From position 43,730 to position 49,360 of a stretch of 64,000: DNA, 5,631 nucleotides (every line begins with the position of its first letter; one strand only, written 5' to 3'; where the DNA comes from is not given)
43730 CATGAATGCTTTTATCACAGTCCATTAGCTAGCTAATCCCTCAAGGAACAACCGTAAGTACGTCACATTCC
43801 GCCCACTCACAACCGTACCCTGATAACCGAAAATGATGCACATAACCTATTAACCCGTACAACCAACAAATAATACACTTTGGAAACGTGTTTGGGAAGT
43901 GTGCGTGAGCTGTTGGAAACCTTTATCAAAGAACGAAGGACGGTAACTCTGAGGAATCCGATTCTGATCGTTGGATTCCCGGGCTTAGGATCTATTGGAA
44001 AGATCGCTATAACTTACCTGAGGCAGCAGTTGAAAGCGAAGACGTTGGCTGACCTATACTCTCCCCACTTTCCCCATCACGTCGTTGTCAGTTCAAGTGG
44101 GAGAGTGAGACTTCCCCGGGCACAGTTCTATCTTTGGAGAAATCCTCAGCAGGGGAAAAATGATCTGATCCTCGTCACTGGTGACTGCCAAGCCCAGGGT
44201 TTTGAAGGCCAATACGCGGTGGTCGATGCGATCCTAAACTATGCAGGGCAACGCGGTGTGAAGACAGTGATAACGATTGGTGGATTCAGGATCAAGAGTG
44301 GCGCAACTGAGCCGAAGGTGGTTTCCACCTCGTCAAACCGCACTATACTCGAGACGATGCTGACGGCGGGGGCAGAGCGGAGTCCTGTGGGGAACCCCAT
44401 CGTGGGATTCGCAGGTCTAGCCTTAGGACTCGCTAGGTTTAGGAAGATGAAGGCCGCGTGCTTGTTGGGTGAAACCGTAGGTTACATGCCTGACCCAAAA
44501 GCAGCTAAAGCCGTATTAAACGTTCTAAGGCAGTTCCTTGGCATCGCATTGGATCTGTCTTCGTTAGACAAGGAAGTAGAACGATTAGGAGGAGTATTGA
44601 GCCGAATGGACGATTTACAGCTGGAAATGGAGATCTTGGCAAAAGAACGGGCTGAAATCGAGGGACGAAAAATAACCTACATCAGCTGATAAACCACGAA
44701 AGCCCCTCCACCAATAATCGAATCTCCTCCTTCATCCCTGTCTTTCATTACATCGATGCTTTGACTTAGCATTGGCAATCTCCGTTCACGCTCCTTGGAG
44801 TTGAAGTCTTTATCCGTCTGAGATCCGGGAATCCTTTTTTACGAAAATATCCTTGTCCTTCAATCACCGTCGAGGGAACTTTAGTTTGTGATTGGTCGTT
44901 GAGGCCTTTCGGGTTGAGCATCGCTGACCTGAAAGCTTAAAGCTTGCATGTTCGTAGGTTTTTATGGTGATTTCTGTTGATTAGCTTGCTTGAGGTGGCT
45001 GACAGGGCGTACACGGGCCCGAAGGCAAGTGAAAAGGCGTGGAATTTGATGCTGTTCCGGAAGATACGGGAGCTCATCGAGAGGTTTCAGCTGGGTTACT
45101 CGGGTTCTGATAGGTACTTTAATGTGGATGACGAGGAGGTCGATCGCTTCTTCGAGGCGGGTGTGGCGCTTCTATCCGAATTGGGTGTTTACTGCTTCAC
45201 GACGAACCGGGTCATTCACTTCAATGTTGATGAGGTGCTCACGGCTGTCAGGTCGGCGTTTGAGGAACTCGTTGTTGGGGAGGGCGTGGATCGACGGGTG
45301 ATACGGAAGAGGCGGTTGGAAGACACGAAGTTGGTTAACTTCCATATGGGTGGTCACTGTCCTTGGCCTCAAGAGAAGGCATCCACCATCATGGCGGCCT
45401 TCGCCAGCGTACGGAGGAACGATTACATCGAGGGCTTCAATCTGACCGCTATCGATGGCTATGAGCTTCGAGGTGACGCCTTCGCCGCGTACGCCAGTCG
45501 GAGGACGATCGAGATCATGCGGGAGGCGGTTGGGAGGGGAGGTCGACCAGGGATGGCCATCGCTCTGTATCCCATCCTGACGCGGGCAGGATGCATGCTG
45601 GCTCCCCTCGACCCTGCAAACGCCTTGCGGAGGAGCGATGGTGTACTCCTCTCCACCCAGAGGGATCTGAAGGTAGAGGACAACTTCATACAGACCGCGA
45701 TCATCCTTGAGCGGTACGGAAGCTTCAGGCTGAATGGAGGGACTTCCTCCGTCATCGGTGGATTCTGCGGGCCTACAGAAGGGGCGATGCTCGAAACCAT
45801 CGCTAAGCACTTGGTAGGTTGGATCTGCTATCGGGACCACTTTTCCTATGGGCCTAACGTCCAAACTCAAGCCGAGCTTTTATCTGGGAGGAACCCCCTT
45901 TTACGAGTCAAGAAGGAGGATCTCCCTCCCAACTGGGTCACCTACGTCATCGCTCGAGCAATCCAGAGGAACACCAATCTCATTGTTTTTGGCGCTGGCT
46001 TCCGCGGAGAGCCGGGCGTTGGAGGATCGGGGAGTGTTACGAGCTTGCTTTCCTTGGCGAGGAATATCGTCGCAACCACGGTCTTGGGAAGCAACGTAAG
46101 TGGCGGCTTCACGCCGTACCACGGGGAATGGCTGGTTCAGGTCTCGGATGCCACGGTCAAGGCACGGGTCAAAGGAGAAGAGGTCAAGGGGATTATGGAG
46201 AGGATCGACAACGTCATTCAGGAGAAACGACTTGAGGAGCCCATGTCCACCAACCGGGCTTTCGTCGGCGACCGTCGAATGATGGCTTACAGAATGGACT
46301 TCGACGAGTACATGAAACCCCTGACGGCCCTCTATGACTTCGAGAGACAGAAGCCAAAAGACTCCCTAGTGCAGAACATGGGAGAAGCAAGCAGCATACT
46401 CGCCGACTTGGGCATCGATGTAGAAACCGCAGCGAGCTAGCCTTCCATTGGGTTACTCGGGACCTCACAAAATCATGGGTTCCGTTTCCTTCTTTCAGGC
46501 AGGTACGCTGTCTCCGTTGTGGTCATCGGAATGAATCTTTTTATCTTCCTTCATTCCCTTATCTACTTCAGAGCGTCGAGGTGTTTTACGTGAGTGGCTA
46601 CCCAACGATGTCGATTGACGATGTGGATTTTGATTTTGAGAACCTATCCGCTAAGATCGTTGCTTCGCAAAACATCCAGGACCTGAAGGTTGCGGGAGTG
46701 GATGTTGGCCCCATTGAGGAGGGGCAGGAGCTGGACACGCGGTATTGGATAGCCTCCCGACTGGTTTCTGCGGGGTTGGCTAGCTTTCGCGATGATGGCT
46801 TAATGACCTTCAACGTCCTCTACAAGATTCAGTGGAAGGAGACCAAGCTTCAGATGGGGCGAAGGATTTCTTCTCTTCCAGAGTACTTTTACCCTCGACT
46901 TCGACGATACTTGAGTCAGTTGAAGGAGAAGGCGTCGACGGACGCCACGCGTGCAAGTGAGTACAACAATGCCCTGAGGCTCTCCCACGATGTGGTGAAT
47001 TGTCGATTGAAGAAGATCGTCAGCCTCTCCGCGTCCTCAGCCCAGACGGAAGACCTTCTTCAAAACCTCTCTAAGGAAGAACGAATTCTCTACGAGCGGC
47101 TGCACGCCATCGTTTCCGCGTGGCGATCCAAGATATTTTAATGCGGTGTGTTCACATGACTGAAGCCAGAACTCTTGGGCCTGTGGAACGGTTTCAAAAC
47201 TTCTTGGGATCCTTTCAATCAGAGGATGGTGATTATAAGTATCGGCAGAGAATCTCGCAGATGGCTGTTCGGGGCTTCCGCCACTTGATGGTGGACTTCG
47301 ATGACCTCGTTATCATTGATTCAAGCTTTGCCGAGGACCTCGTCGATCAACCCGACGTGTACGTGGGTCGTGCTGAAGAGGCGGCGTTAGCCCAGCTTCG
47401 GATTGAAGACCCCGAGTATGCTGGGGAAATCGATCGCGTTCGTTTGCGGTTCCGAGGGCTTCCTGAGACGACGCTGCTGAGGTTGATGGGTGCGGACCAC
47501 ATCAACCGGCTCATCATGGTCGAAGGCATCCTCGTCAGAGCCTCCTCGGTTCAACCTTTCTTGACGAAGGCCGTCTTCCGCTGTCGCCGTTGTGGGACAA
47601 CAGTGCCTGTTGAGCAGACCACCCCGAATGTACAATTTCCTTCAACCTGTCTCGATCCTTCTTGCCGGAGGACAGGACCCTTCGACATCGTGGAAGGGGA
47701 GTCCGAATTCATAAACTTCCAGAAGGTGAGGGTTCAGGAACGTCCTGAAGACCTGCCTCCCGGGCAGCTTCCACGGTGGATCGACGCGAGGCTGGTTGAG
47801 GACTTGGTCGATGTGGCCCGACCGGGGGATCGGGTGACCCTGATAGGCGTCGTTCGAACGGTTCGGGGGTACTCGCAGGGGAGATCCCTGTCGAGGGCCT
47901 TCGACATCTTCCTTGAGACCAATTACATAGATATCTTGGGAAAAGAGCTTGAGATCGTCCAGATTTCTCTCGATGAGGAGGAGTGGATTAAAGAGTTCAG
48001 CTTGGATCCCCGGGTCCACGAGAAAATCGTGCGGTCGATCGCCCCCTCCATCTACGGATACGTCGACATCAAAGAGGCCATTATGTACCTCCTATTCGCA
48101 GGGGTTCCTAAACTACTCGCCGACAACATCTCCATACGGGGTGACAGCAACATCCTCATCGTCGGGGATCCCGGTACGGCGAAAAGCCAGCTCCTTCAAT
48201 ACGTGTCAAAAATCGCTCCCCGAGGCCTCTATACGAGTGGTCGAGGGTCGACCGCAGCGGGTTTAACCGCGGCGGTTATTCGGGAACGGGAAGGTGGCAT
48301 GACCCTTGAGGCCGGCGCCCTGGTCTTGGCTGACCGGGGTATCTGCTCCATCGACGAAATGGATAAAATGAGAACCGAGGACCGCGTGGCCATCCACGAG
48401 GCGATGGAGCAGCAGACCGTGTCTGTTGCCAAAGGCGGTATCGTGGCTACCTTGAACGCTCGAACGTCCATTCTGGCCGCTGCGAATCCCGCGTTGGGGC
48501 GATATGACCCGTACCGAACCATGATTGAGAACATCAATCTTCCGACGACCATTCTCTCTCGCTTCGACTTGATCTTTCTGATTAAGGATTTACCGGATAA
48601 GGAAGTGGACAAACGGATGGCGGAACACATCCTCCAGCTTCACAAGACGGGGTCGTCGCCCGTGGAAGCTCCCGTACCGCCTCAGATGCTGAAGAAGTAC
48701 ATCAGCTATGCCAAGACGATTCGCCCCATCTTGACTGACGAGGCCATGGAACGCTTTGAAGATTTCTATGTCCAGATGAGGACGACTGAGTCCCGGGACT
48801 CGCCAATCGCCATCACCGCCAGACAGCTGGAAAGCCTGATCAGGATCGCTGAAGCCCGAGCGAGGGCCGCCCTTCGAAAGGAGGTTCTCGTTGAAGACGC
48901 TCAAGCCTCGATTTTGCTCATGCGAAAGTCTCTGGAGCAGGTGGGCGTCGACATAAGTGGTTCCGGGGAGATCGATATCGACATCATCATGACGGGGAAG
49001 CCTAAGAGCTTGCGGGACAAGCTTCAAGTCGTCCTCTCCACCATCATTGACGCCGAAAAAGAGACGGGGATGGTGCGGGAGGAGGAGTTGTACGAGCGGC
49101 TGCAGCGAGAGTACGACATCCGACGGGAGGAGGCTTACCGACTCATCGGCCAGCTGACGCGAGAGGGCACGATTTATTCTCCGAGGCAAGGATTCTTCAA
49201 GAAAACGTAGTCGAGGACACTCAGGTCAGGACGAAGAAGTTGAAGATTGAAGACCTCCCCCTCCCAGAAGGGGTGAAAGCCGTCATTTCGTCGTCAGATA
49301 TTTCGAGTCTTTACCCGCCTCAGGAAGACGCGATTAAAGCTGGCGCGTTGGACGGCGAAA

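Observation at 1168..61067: Self-complementary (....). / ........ tracts at 16 intergenic sites, absent from genes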

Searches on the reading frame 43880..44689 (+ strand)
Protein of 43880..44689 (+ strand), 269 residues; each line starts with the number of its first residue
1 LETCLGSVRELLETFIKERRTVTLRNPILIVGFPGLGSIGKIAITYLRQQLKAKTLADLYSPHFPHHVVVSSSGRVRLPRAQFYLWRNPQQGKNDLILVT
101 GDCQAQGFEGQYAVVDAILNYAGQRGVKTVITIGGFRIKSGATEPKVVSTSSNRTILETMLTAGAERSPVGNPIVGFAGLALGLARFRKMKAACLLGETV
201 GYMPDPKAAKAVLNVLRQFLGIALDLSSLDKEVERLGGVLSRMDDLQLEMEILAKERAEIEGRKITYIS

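Call 40: search_protein_families(library=pfam, proteins=[window:43880-44689:+], max_evalue=0.01)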
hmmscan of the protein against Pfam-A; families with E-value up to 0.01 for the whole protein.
window:43880-44689:+ (269 aa): 1 family
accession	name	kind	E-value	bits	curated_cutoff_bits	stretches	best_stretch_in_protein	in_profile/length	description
PF09754.15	PAC2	-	7.1e-39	134.3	25.8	1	29-237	1-208/215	PAC2 family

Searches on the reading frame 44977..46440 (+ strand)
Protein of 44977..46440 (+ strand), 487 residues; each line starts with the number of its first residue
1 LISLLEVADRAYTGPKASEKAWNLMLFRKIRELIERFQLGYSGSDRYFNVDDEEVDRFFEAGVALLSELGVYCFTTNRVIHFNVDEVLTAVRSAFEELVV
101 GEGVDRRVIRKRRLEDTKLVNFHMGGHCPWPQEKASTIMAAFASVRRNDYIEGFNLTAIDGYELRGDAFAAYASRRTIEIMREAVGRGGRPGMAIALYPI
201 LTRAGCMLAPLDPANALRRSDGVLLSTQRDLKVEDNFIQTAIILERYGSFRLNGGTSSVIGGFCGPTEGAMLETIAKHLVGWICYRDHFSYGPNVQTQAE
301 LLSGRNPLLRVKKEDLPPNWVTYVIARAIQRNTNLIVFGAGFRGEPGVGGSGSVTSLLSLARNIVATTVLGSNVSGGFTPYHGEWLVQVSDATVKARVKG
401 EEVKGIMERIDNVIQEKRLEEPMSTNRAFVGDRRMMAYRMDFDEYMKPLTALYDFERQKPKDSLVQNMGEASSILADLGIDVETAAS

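Call 7: search_protein_families(library=pfam, proteins=[window:44977-46440:+])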
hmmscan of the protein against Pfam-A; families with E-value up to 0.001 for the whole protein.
window:44977-46440:+ (487 aa): 1 family
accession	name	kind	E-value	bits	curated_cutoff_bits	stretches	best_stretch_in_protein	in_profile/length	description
PF05369.18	MtmB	-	1.2e-28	100.6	25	1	4-337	3-324/450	Monomethylamine methyltransferase MtmB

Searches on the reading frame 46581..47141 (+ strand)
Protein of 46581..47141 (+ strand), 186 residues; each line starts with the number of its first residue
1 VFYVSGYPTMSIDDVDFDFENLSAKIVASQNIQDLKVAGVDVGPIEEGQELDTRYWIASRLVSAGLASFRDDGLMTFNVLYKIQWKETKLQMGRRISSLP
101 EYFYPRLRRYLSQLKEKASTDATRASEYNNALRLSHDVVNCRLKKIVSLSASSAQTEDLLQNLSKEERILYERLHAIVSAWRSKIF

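Call 40: search_protein_families(library=pfam, proteins=[window:46581-47141:+], max_evalue=0.01)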
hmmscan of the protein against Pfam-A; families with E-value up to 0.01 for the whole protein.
window:46581-47141:+ (186 aa): 1 family
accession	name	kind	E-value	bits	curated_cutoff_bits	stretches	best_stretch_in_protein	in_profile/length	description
PF05916.17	Sld5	-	3.9e-10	40.3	22.3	1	78-185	5-101/102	GINS complex protein helical bundle domain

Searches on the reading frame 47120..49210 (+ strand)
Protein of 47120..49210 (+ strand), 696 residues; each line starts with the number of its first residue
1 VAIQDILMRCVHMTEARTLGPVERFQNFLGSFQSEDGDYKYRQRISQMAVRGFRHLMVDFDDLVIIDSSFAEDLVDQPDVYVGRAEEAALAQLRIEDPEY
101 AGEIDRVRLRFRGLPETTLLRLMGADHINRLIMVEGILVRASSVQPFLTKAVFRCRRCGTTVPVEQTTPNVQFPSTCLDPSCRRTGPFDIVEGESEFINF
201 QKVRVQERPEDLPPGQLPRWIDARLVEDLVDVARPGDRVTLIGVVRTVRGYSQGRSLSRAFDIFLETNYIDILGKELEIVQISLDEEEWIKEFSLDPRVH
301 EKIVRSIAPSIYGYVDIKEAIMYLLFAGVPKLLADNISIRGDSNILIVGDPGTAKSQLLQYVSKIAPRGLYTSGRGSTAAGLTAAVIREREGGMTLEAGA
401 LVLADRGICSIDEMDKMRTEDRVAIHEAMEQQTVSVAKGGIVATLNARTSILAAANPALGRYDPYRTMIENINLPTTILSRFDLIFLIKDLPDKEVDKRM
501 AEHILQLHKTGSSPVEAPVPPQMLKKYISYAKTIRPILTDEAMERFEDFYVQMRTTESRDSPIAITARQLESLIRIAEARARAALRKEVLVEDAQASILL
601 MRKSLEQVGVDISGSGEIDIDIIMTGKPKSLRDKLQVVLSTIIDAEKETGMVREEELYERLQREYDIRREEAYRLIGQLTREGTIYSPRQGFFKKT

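Call 7: search_protein_families(library=pfam, proteins=[window:47120-49210:+])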
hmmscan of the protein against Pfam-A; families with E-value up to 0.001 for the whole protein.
window:47120-49210:+ (696 aa): 7 families
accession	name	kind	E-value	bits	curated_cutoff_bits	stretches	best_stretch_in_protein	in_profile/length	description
PF00493.29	MCM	-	1e-97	326.1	23.3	1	287-508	2-224/224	MCM P-loop domain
PF17207.9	MCM_OB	-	5.2e-36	123.6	24.8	1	121-248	3-125/126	MCM OB domain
PF17855.7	MCM_lid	-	2.1e-24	86.3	27.4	1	523-605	2-87/87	MCM AAA-lid domain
PF14551.11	MCM_N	-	2.1e-13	50.9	24.9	1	23-112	2-94/95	MCM N-terminal domain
PF01078.27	Mg_chelatase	-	4.8e-09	36.3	20.3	1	392-458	93-159/207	Magnesium chelatase, subunit ChlI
PF07728.20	AAA_5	-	1.3e-06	28.9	22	1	344-458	1-124/139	AAA domain (dynein-related subfamily)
PF21120.3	MCM_WH_arc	-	3.5e-05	24.2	26.1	1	633-694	1-63/63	Archaeal MCM, winged-helix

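Call 12: find_related_loci(query=window:47120-49210:+, collection=genome_contigs, flank=10000)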
Query window:47120-49210:+ (696 aa) in genome_contigs; peptide patterns used: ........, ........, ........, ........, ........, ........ (x = any residue, [..] = any of these).
56 stretches matched a pattern; 19 encode a relative of the query (tblastn E <= 1e-3); 19 distinct loci.
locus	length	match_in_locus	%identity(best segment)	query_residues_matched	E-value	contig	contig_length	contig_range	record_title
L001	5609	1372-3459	91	1-696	0e+0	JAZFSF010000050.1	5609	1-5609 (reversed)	MAG: Candidatus Bathyarchaeia archaeon isolate BS1bin.30 BS1bin.30_50, whole genome shotgun sequence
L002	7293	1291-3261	62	40-696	0e+0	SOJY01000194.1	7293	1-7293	MAG: Candidatus Bathyarchaeum sp. isolate E44_bin4 NODE_5348_length_7293_cov_8.042001, whole genome shotgun sequence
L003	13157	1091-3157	41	1-695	5e-157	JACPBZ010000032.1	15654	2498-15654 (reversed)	MAG: Candidatus Woesearchaeota archaeon isolate NC_groundwater_270_Ag_S-0.2um_49_8 S5_GD2017_2_S2_scaffold_4345, whole g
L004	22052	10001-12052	41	1-695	1e-152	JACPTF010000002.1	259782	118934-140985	MAG: Candidatus Woesearchaeota archaeon isolate NC_groundwater_725_Ag_S-0.2um_48_19 S36_SO-2_scaffold_134014, whole geno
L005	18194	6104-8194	39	10-694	1e-151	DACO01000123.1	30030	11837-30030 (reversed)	MAG TPA_asm: Methanolobus sp. UBA118 UBA118_contig_617, whole genome shotgun sequence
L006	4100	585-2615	43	10-695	2e-154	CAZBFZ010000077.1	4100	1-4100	MAG TPA_asm: uncultured Methanosarcinales archaeon isolate binchicken_co125_500 genome assembly, contig: NODE_43418_leng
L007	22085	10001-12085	39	12-694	1e-149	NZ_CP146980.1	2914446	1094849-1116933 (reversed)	Methanolobus sp. ZRKC2 chromosome, complete genome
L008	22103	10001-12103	39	10-694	4e-149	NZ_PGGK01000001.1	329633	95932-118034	Methanolobus halotolerans strain SY-01 SY01_1_length_329633, whole genome shotgun sequence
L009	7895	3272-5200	42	52-695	3e-146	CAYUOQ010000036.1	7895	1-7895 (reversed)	MAG TPA_asm: uncultured Methanosarcinales archaeon isolate SRP269290_co3_865 genome assembly, contig: NODE_12763_length_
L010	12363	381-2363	41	34-695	4e-146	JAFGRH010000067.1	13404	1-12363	MAG: Candidatus Woesearchaeota archaeon isolate Zod_Metabat.822 k87_10715566, whole genome shotgun sequence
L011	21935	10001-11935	37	56-695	1e-121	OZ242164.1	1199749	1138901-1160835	MAG: Candidatus Woesearchaeota archaeon isolate 0b7186c0-5103-4a63-b80e-0a611f852809 genome assembly, chromosome: 1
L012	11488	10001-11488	42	1-510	6e-116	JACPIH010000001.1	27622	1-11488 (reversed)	MAG: Candidatus Woesearchaeota archaeon isolate NC_groundwater_435_Ag_B-0.1um_47_15 GD18-4_B1_scaffold_39039, whole geno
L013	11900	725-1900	40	38-434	5e-81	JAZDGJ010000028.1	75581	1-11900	MAG: Candidatus Woesearchaeota archaeon isolate MEGAHIT-group-0.258 k141_12996475, whole genome shotgun sequence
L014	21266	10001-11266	40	1-433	2e-78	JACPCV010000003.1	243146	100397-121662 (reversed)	MAG: Candidatus Woesearchaeota archaeon isolate NC_groundwater_292_Ag_S-0.65um_48_59 S6_GD2017_2_S65_scaffold_15, whole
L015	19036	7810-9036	36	11-434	7e-74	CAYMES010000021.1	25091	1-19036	MAG TPA_asm: Candidatus Woesearchaeota archaeon isolate SRP141376_co2_243 genome assembly, contig: NODE_4201_length_2509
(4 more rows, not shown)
